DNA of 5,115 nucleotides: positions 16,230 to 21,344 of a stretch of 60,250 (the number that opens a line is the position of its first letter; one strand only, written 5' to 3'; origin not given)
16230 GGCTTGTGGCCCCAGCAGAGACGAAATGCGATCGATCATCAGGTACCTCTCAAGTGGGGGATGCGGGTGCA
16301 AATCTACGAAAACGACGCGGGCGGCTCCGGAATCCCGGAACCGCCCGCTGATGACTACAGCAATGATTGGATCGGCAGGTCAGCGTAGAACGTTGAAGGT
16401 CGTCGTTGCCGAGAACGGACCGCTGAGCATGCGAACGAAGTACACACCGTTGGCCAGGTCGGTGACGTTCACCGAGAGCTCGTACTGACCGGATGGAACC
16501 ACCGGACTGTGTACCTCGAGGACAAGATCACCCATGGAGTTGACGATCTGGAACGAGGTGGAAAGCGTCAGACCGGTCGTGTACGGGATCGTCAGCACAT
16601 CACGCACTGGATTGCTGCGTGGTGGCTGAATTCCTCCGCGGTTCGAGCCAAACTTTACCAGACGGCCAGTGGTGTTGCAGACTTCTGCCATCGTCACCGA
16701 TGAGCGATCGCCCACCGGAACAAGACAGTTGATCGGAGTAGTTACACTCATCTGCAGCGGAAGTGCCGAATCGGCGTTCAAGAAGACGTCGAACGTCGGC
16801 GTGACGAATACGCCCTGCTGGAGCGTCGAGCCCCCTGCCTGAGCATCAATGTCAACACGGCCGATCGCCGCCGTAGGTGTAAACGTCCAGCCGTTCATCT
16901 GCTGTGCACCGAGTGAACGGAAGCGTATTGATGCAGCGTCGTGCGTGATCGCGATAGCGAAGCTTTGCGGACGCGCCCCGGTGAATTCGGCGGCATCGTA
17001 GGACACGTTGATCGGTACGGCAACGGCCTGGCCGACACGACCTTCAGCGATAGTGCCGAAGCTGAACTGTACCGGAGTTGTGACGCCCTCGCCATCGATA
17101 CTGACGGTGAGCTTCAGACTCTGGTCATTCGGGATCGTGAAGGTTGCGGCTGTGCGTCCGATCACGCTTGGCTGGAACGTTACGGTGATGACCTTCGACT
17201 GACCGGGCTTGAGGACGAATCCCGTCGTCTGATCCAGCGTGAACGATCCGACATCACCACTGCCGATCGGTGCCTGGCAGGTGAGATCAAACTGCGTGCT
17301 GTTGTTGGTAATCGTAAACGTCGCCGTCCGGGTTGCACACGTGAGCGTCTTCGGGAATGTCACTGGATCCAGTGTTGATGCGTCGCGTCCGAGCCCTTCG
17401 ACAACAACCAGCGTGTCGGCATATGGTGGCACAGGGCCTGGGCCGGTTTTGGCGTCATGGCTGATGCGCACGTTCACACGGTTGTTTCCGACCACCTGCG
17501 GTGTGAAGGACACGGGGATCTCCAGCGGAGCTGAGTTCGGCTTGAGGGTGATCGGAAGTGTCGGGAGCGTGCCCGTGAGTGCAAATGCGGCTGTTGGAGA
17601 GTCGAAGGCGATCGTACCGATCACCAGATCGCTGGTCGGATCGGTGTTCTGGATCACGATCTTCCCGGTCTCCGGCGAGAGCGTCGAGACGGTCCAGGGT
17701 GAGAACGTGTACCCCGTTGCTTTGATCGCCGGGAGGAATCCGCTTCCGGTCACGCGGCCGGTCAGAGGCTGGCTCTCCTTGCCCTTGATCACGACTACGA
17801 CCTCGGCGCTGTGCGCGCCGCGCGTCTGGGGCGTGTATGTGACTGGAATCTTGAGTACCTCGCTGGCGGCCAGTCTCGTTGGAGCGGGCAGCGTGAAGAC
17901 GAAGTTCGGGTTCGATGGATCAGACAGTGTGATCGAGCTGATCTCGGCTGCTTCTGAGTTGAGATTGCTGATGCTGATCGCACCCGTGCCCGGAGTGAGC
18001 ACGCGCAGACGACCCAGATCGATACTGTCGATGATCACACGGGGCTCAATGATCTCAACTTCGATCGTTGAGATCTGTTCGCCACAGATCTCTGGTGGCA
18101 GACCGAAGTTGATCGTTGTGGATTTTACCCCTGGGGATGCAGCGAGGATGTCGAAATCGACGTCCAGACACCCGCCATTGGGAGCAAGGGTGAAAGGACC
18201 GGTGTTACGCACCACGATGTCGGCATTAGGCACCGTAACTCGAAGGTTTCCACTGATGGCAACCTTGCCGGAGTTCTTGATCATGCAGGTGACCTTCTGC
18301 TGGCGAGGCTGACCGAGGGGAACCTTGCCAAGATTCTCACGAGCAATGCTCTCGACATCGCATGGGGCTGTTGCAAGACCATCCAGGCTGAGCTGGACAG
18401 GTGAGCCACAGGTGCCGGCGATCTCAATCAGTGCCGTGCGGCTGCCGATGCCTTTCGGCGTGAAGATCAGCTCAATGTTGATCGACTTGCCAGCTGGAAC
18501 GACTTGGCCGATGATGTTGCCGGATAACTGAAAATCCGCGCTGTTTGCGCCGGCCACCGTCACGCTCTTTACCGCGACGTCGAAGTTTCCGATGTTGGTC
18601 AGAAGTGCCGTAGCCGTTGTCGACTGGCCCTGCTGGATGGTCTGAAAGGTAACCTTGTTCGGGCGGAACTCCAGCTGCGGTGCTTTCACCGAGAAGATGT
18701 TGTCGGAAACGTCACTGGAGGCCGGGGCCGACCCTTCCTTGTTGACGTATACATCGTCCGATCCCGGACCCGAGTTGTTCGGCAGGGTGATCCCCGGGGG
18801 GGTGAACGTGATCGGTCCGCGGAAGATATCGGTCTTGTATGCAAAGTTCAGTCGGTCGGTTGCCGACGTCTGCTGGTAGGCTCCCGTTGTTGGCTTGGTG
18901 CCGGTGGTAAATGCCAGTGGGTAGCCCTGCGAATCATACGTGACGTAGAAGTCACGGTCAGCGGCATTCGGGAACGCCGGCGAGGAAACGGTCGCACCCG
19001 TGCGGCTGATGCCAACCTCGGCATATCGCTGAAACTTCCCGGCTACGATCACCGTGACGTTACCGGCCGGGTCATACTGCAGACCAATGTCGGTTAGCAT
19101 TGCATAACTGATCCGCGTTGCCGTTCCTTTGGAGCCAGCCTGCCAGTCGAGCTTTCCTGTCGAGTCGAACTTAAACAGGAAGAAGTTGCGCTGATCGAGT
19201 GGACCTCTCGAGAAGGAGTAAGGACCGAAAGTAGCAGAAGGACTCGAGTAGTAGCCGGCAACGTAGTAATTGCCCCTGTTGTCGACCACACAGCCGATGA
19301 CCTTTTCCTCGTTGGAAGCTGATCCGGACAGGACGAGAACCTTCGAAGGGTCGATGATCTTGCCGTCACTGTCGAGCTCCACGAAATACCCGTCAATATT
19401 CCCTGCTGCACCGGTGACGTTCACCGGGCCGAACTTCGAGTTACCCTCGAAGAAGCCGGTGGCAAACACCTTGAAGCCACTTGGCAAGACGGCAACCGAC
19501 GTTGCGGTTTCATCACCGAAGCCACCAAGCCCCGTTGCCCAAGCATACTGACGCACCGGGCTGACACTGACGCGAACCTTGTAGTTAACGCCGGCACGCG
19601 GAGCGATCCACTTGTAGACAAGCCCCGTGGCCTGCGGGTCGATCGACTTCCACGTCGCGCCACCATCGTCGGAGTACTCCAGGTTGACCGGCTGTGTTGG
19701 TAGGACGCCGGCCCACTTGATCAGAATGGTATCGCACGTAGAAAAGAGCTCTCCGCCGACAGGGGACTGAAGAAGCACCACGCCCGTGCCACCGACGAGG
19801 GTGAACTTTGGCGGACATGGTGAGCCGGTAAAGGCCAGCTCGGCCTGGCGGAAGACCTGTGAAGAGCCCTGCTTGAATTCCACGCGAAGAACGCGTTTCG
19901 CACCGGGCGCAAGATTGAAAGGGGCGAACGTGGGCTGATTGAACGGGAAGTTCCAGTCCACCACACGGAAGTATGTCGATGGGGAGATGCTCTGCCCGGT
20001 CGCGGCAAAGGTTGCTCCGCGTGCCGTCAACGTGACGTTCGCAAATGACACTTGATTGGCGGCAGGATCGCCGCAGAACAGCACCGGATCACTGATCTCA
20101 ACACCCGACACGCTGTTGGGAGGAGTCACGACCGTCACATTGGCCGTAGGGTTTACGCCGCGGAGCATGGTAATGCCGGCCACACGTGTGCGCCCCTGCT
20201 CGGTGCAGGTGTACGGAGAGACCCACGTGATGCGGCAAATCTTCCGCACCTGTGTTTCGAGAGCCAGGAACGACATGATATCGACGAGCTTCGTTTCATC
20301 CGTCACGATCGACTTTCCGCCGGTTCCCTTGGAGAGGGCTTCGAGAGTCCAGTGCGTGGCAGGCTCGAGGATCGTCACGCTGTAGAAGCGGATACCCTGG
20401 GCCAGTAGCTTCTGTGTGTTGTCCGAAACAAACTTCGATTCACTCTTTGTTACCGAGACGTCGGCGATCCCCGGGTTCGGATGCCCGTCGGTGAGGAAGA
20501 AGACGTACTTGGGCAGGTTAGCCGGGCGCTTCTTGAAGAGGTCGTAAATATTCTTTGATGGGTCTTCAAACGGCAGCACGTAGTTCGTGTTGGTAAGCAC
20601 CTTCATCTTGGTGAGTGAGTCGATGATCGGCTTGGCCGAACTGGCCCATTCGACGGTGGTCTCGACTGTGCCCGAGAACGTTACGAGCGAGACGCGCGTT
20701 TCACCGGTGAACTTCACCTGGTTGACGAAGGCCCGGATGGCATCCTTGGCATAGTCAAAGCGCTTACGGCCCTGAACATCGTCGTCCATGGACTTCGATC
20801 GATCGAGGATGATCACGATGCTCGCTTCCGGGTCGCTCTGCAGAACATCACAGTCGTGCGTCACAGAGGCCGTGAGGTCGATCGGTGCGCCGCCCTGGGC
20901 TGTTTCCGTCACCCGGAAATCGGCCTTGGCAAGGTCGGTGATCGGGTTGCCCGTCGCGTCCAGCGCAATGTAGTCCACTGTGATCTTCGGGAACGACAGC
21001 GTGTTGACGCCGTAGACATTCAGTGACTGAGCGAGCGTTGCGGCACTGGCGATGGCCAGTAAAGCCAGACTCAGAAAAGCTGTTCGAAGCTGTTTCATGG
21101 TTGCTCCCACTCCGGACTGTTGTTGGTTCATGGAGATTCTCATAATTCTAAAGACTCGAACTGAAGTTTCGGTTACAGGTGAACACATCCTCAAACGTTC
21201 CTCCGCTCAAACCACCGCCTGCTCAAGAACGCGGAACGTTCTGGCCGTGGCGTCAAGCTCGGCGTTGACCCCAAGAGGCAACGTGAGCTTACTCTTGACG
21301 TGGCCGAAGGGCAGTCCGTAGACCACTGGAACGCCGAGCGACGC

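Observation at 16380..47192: Three giant T9SS cargo proteins share an exactly spaced pre-CTD Cys/Arg motif: a candidate distinct processing or anchoring class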

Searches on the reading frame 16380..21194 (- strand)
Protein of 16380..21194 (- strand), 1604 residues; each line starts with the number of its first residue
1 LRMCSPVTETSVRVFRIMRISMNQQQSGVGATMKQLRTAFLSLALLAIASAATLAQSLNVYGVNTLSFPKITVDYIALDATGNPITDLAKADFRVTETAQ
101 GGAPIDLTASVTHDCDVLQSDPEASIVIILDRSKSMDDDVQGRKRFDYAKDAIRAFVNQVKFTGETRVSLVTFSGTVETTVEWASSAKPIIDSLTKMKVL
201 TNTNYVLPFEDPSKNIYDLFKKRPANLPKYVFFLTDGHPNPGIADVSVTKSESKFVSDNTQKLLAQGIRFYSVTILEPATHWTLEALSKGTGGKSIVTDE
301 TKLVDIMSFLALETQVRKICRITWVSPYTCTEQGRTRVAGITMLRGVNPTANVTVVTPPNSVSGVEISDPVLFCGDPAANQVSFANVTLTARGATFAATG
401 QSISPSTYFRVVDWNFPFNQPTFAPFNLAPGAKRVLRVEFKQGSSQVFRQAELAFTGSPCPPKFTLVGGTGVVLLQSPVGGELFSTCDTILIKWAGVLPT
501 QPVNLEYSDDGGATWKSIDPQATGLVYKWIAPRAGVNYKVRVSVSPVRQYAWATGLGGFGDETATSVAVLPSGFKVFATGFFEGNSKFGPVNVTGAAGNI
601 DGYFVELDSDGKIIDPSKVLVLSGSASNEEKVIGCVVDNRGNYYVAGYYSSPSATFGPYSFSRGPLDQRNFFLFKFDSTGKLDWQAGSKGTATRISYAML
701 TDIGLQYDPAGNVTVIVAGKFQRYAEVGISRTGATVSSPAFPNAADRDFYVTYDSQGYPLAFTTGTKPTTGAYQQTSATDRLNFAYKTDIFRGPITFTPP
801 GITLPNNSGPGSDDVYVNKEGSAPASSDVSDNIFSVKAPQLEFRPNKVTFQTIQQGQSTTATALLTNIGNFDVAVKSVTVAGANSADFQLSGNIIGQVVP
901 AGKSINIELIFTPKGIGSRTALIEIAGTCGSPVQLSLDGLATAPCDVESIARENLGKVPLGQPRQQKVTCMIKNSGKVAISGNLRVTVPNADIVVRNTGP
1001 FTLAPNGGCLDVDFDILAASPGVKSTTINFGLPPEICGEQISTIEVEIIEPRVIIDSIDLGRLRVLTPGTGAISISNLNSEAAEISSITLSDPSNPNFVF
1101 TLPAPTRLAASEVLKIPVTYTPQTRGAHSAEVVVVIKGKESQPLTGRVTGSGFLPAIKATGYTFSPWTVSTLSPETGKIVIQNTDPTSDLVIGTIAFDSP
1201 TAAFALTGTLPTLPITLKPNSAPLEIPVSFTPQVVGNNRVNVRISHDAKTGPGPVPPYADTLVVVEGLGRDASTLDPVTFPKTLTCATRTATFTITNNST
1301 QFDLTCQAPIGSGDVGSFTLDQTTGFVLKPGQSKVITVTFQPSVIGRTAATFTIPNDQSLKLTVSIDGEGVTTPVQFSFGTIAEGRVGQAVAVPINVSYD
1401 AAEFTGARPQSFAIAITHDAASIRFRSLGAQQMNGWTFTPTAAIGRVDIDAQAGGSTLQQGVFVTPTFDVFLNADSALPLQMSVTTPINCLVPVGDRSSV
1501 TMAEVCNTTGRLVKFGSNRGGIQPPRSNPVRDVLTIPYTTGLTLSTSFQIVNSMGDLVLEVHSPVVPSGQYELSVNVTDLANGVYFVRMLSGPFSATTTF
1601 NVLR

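Call 8: search_protein_families(library=pfam, proteins=[window:16380-21194:-], max_evalue=0.1)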
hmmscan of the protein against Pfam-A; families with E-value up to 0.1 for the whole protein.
window:16380-21194:- (1604 aa): 18 families
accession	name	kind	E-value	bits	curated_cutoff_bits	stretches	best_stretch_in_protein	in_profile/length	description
PF22544.2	HYDIN_VesB_CFA65-like_Ig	-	2.8e-25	88.9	25.5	3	839-939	1-99/100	HYDIN/CFA65/VesB-like, Ig-like domain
PF22073.2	Cep192_D4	-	1.8e-16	60.8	35.5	2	1287-1370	20-111/112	Cep192 domain 4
PF13519.12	VWA_2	-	1e-15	58.7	27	1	126-238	1-107/107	von Willebrand factor type A domain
PF00092.34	VWA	-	1.7e-12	48.4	23.8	1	126-301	2-166/174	von Willebrand factor type A domain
PF15780.11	ASH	-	6.3e-11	42.8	27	2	1278-1363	14-97/98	Abnormal spindle-like microcephaly-assoc'd, ASPM-SPD-2-Hydin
PF12371.14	TMEM131_like_N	-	3.5e-10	40.4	28.8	2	1279-1354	9-82/84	Transmembrane protein 131-like N-terminal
PF07610.17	DUF1573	-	2e-08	34.6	26.1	1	842-936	2-93/98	Protein of unknown function (DUF1573)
PF24507.1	Ig_CFAP65_4th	-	3e-08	34.4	27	1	1293-1354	2-60/76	CFAP65, fourth Ig-like domain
PF22066.2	Cep192_D8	-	6e-08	33.3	33.5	0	1106-1151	56-99/101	Cep192 domain 8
PF18962.6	Por_Secre_tail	-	5.3e-07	30.3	27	1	1528-1593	4-66/75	Secretion system C-terminal sorting domain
PF22067.2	Cep192_D3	-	2.8e-05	24.6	27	0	1287-1343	17-70/99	Cep192 domain 3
PF24771.2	Ig_CFAP74_1st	-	0.00026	21.8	29.2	0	844-915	4-74/97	CFAP74 first Ig-like domain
PF24770.2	Ig-CFAP74_2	-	0.0035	18.3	27.4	0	1114-1151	144-181/185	CFAP74 second Ig-like domain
PF00635.32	Motile_Sperm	-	0.02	15.2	25.9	0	841-876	2-37/109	MSP (Major sperm protein) domain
PF14874.12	PapD-like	-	0.026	15.1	27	0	838-869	1-32/102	Flagellar-associated PapD-like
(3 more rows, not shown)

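Call 9: search_protein_families(library=ncbifam, proteins=[window:16380-21194:-], max_evalue=0.1)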
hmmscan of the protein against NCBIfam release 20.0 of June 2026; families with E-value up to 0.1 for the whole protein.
window:16380-21194:- (1604 aa): 5 families
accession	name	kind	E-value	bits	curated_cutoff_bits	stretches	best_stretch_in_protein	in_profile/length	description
NF012200.0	choice_anch_D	domain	2.7e-35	121.1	45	5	827-926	3-102/108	choice-of-anchor D domain-containing protein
TIGR03436.1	acidobact_VWFA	subfamily_domain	1.6e-12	47.5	81.25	1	71-238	10-190/324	VWA domain-containing protein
NF047494.1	Lepto_SBBP_lipo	equivalog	0.00019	20.2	400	1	624-713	123-201/466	SBBP repeat beta-propeller lipoprotein, LipL53 family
TIGR04183.1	Por_Secre_tail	domain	0.0027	17.7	23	1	1528-1598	4-67/72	T9SS type A sorting domain-containing protein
NF010238.0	PRK13685.1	subfamily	0.025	13.7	432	1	123-202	96-173/335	hypothetical protein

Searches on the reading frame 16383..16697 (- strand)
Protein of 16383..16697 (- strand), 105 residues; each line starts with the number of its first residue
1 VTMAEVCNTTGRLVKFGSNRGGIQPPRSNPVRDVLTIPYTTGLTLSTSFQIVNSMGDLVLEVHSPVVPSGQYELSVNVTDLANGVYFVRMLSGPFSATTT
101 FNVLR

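Call 53: find_homologous_proteins(query=A5, max_evalue=0.001)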
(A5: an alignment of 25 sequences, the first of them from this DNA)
Query A5 (25 sequences) (105 aa, profile of the alignment): 36 proteins with E <= 0.001 among 633 candidates.
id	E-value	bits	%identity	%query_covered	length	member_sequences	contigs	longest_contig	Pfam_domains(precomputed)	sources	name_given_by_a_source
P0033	8.1e-24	101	71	80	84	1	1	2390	PF18962.8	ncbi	ncbi:MAG: T9SS type A sorting domain-containing protein, partial [Candidatus Kapaibacterium sp.]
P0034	2.4e-14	71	21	70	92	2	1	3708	-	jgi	-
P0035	5.6e-12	63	33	61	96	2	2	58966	PF18962.8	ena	-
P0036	2.2e-11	61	39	36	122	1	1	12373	PF18962.8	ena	-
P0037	5.0e-11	60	31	77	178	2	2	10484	PF18962.8,PF13860.13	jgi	jgi:hypothetical protein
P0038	1.0e-10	59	-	-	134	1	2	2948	-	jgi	jgi:hypothetical protein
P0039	7.4e-9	53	35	70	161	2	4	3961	PF18962.8,PF13860.13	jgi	-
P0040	8.5e-9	53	32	70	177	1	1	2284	PF18962.8,PF13860.13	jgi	jgi:hypothetical protein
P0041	9.1e-9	53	27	67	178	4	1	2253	PF18962.8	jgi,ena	-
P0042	9.1e-9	53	32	70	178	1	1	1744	PF18962.8,PF13860.13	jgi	jgi:hypothetical protein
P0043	1.5e-8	52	28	67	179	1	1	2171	PF18962.8,PF13860.13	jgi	jgi:hypothetical protein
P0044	1.6e-8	52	29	76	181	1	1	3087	PF18962.8,PF13860.13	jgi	jgi:hypothetical protein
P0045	1.7e-8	52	28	67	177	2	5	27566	PF18962.8,PF13860.13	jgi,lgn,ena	-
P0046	3.3e-8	51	31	67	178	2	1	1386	PF18962.8,PF13860.13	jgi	-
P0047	4.2e-8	51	28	79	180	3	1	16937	PF18962.8,PF13860.13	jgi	jgi:hypothetical protein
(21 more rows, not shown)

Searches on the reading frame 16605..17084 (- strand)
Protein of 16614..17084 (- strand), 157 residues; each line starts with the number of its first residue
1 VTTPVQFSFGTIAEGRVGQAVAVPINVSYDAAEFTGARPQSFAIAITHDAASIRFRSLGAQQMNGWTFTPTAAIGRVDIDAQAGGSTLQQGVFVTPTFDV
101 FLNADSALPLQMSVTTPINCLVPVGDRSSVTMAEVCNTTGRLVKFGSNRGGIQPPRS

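Call 12: search_protein_families(library=pfam, proteins=[window:16614-17084:-], max_evalue=10)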
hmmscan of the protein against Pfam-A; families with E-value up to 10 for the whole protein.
seq(157 aa): 0 families

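Call 15: find_homologous_proteins(query=A2, max_evalue=0.01)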
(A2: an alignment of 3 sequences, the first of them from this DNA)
Query A2 (3 sequences) (160 aa, profile of the alignment): 4 proteins with E <= 0.01 among 8000 candidates.
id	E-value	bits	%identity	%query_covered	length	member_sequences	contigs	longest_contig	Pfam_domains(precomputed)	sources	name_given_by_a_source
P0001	7.6e-82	291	24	89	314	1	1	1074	-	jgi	jgi:hypothetical protein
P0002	2.6e-50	189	82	100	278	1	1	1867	PF18962.8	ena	-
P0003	4.5e-45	172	25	89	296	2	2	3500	PF18962.8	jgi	jgi:hypothetical protein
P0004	5.1e-11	61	-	-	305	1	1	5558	-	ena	-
